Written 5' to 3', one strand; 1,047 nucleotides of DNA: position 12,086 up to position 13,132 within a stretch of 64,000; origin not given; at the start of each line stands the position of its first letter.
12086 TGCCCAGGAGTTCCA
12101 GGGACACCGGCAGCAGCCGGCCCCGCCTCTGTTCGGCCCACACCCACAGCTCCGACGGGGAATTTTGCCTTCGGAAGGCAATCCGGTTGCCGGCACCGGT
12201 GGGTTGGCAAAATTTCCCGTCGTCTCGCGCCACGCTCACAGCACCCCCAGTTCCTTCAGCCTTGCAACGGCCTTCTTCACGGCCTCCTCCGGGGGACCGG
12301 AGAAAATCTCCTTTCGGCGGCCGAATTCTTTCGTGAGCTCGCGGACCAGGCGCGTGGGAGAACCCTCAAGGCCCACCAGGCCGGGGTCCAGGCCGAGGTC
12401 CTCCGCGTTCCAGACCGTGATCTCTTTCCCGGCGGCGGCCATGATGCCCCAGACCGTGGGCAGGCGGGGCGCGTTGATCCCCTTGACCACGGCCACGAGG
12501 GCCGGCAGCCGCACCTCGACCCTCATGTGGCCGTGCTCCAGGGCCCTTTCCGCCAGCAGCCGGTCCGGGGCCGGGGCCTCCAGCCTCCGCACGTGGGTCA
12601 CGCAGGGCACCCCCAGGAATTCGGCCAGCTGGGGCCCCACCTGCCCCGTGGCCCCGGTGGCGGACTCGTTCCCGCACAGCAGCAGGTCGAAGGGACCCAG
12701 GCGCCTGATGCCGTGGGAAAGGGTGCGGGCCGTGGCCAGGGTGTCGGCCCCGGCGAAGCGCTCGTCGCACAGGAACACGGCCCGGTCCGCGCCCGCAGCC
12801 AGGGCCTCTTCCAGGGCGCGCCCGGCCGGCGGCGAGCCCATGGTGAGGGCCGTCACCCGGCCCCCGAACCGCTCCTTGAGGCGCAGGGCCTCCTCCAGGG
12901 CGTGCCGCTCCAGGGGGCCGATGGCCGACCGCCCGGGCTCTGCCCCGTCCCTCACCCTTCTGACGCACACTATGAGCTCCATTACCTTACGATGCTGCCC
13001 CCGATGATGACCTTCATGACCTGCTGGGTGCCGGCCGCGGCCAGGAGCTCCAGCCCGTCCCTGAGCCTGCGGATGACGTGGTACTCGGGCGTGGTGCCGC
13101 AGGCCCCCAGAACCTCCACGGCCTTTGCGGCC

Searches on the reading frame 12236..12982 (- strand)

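Call 66: search_protein_families(library=pfam, proteins=[window:12236-12982:-], max_evalue=0.00001)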
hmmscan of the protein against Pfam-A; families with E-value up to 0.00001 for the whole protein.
window:12236-12982:- (248 aa): 1 family
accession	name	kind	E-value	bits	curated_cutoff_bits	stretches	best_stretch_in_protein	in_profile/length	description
PF01012.27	ETF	-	2.3e-40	138.8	26.7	1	18-195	10-180/181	Electron transfer flavoprotein domain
